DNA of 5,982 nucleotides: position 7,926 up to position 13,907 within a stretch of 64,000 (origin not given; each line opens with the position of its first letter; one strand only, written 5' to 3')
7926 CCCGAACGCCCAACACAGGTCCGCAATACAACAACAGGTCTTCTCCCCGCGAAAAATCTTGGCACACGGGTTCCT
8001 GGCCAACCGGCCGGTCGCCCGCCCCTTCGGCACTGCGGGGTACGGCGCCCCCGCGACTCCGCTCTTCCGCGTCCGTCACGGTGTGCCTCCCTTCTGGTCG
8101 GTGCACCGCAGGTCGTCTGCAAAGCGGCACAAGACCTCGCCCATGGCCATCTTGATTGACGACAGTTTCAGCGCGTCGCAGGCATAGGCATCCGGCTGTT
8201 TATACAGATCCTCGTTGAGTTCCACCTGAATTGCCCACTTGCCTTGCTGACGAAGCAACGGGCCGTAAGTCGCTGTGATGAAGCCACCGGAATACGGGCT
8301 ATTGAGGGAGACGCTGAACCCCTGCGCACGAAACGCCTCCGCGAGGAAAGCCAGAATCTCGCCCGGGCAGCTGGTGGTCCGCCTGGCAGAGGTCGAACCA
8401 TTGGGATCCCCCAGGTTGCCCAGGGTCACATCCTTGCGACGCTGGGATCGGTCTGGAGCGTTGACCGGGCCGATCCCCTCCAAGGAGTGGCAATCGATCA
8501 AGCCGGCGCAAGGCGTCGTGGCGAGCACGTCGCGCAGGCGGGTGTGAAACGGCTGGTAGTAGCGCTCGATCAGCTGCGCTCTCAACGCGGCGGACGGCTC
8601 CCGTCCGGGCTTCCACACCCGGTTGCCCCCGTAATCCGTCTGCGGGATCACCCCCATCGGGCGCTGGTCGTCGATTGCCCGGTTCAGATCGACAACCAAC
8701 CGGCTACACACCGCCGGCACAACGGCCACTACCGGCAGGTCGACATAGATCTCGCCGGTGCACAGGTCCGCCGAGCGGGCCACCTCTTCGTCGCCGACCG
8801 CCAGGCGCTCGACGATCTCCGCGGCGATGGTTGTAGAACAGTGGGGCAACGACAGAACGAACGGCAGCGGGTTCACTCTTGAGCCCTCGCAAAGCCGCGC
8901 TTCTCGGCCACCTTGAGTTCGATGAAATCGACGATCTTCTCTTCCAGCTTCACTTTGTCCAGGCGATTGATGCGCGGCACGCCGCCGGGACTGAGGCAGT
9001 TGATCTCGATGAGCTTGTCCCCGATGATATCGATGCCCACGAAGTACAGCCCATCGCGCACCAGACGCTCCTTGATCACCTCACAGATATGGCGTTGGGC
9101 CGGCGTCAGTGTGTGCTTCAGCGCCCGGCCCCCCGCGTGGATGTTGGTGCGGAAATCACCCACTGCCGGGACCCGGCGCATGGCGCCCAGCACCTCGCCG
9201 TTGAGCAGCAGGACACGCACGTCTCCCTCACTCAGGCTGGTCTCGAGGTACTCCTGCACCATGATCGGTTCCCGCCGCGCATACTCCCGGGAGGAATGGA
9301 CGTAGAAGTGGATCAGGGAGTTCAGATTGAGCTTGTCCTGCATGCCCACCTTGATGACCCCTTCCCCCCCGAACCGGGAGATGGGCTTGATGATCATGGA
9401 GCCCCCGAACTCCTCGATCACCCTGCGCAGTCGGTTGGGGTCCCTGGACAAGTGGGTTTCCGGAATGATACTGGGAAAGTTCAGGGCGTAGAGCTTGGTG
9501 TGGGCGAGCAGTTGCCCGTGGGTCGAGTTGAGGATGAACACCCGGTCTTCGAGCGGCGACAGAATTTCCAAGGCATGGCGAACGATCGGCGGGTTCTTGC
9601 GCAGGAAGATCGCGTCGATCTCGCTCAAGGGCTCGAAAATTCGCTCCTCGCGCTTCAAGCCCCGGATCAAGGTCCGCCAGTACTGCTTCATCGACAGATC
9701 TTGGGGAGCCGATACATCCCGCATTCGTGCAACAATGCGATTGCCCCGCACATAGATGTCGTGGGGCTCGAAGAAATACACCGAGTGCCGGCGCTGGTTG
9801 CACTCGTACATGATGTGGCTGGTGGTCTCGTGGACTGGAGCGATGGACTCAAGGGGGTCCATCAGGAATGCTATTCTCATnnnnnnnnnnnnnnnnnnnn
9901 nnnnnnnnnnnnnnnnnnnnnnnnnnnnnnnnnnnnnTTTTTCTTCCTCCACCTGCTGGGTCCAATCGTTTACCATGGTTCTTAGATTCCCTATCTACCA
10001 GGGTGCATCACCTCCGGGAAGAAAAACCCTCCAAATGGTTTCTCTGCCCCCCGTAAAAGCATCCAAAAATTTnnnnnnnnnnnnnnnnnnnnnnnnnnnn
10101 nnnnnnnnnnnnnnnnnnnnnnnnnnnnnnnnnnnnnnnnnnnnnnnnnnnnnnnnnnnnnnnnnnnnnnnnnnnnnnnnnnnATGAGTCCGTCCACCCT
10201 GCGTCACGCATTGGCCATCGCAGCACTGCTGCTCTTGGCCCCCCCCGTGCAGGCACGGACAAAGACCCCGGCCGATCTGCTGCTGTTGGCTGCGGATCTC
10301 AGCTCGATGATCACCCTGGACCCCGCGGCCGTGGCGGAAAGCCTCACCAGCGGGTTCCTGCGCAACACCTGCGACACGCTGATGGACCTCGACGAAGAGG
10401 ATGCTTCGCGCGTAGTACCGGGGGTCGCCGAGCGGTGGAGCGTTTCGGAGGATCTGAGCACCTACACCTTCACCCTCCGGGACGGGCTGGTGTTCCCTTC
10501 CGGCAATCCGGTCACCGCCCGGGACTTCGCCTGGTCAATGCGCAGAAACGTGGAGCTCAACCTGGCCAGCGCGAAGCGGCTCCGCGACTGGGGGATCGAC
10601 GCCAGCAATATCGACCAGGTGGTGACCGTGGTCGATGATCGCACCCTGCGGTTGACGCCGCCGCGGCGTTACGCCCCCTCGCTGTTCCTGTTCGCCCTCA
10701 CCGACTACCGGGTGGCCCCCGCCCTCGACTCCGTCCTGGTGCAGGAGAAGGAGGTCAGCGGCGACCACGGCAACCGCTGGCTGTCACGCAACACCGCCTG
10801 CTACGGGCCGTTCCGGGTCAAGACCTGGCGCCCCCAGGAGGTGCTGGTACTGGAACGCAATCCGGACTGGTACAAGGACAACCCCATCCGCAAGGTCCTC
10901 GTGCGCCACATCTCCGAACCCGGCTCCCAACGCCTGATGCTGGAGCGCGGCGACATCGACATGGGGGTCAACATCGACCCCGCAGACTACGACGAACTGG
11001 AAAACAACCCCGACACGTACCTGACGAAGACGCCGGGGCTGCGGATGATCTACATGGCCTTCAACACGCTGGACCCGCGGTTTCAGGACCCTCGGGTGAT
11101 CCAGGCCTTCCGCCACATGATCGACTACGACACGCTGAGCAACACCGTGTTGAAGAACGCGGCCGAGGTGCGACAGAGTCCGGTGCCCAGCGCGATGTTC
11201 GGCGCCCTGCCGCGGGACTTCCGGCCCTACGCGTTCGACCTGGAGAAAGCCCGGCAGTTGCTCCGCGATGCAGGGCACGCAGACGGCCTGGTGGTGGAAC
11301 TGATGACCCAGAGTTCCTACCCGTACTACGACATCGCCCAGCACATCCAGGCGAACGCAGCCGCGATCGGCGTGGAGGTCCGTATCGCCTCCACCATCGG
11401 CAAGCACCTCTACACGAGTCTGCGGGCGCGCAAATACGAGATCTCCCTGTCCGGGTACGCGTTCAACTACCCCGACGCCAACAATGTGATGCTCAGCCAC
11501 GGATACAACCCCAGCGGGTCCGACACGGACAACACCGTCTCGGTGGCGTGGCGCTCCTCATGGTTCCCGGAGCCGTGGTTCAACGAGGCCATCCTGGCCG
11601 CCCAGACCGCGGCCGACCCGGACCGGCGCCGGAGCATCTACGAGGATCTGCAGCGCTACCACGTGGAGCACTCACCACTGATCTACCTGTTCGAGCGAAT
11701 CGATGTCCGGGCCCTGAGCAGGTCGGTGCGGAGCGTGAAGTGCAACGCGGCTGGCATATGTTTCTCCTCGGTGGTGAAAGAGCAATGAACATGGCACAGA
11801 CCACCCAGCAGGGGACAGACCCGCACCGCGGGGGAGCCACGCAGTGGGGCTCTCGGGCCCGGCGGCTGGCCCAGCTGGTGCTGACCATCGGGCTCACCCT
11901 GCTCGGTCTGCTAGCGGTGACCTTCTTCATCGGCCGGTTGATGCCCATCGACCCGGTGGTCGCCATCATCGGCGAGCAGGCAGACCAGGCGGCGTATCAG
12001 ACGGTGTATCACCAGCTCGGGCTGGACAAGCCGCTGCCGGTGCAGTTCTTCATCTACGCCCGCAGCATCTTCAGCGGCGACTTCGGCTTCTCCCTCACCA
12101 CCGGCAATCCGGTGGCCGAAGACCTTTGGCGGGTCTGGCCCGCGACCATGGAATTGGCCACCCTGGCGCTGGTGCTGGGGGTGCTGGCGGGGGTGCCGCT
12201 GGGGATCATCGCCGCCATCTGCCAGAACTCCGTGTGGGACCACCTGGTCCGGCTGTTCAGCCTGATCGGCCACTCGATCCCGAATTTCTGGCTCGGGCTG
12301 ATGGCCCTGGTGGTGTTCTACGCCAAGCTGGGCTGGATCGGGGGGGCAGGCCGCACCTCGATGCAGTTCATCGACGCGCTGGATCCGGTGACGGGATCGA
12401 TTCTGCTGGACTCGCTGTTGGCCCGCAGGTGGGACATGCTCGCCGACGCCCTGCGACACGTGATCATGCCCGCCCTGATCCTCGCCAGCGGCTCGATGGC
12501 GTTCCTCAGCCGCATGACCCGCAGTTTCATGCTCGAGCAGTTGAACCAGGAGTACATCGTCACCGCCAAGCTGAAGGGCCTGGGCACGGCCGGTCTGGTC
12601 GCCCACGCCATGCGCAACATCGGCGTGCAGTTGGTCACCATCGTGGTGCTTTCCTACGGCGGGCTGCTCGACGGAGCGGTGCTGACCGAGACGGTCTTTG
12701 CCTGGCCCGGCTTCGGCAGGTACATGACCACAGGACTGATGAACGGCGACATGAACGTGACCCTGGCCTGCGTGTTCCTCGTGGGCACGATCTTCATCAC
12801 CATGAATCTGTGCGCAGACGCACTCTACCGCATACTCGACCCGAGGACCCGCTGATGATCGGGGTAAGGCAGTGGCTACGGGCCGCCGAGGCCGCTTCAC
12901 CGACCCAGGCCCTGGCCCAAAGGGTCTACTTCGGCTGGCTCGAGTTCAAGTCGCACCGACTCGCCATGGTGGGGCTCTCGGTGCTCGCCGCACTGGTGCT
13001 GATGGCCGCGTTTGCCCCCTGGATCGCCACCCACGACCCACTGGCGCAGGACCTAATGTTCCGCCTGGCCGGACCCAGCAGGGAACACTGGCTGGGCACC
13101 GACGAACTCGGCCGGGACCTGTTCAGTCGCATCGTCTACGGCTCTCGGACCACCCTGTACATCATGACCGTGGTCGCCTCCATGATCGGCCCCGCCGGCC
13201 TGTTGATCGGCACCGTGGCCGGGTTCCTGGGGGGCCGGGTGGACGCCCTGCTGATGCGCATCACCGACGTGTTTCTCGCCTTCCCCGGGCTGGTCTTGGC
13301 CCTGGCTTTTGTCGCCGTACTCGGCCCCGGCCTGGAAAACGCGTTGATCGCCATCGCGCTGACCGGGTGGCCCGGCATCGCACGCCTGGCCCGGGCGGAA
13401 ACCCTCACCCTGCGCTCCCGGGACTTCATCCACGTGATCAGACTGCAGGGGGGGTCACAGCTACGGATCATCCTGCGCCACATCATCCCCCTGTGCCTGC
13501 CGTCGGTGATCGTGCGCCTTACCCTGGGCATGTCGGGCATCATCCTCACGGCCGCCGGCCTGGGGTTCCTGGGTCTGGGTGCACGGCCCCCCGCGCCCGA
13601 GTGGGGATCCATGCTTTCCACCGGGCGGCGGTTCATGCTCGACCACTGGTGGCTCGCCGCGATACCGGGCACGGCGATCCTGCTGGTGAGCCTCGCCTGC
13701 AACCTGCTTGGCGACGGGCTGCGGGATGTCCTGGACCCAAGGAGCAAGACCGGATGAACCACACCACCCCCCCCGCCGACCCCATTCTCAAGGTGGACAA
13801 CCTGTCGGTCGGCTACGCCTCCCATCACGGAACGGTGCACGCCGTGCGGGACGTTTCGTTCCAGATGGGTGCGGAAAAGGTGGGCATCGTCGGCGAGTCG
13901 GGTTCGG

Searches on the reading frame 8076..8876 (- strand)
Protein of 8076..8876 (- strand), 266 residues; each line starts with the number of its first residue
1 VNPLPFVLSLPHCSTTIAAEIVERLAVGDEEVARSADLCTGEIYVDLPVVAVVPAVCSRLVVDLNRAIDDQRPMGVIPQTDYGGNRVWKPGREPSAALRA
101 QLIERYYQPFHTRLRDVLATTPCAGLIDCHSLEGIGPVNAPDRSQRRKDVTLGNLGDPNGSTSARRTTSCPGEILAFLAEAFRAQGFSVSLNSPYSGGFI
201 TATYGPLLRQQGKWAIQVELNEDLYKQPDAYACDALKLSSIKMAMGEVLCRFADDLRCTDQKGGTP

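Call 28: search_protein_families(library=pfam, proteins=[window:8076-8876:-], max_evalue=0.000001)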
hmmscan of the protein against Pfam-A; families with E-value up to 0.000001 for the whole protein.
window:8076-8876:- (266 aa): 1 family
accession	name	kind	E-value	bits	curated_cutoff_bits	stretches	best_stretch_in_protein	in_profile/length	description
PF05013.17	FGase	-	2e-41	143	28.9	1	5-225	2-218/219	N-formylglutamate amidohydrolase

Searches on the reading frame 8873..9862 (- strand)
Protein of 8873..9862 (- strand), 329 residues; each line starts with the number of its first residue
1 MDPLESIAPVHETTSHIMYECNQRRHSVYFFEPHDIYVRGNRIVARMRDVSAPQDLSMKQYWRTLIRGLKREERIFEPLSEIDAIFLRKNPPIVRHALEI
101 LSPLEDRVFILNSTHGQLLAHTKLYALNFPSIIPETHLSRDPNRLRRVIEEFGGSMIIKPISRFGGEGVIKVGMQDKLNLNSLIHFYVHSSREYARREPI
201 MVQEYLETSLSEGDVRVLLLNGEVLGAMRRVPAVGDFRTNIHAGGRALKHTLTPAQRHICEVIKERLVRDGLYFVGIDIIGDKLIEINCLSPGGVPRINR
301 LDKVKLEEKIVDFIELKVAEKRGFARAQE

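Call 28: search_protein_families(library=pfam, proteins=[window:8873-9862:-], max_evalue=0.000001)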
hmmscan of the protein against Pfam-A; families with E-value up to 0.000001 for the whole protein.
window:8873-9862:- (329 aa): 3 families
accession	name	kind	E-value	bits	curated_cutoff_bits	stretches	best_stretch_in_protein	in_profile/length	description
PF02955.21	GSH-S_ATP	-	4e-52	176.6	23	1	123-302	2-174/175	Prokaryotic glutathione synthetase, ATP-grasp domain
PF08443.16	RimK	-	1e-19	71.3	21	1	132-314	17-188/188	RimK-like ATP-grasp domain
PF02951.20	GSH-S_N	-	1.9e-16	60.6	21.3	1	1-114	7-115/119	Prokaryotic glutathione synthetase, N-terminal domain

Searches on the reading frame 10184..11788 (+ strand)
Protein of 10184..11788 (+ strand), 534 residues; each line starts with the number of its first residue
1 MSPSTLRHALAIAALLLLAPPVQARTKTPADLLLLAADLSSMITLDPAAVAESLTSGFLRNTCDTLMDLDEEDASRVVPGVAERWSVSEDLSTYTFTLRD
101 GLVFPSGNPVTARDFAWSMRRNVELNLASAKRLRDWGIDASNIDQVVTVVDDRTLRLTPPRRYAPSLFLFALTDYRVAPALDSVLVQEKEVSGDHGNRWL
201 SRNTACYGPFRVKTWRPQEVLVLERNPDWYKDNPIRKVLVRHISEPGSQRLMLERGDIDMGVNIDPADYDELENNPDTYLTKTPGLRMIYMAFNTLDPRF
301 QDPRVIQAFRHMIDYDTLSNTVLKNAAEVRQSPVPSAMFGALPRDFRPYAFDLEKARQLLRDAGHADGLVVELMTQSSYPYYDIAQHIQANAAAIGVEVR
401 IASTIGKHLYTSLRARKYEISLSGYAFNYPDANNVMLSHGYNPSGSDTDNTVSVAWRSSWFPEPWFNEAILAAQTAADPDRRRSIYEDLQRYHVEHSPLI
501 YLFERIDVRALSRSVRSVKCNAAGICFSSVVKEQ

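Call 28: search_protein_families(library=pfam, proteins=[window:10184-11788:+], max_evalue=0.000001)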
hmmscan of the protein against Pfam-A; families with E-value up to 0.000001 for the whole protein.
window:10184-11788:+ (534 aa): 1 family
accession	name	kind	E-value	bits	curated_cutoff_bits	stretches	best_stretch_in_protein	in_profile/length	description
PF00496.27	SBP_bac_5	-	1.6e-75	255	32.4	1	77-441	2-362/368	Bacterial extracellular solute-binding proteins, family 5 Middle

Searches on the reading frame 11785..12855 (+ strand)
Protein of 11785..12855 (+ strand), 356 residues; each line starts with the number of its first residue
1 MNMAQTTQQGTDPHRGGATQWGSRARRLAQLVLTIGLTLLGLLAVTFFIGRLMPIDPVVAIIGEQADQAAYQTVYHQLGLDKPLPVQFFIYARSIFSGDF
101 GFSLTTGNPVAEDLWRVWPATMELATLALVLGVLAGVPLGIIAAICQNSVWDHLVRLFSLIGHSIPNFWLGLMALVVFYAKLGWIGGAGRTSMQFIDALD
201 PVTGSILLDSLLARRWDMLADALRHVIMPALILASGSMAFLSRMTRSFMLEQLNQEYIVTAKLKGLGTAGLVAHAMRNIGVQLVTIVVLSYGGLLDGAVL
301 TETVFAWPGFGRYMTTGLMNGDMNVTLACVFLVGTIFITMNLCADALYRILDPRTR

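Call 28: search_protein_families(library=pfam, proteins=[window:11785-12855:+], max_evalue=0.000001)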
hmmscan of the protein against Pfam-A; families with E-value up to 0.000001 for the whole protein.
window:11785-12855:+ (356 aa): 2 families
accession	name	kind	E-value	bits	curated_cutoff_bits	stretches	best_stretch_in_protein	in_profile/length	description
PF00528.27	BPD_transp_1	-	5.9e-36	124.3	26.4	1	136-356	1-183/184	Binding-protein-dependent transport system inner membrane component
PF19300.4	BPD_transp_1_N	-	9.5e-10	39.1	23.8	1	32-99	9-76/114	Binding-prot-dependent transport system membrane comp, N-term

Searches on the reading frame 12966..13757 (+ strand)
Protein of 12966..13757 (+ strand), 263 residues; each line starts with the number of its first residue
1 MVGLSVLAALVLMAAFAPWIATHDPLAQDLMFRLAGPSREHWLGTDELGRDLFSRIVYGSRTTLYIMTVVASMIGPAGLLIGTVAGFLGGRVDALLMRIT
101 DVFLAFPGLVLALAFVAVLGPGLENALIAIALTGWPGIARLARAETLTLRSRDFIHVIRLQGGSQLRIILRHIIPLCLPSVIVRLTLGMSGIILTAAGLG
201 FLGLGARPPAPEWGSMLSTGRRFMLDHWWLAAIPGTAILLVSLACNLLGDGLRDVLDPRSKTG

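Call 28: search_protein_families(library=pfam, proteins=[window:12966-13757:+], max_evalue=0.000001)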
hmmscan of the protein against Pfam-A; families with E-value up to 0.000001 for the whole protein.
window:12966-13757:+ (263 aa): 2 families
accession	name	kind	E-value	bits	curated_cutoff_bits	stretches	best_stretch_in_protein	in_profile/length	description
PF00528.27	BPD_transp_1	-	6.2e-30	104.7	26.4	1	78-260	1-182/184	Binding-protein-dependent transport system inner membrane component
PF12911.12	OppC_N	-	1.4e-08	34.9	23.9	1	1-37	17-53/53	N-terminal TM domain of oligopeptide transport permease C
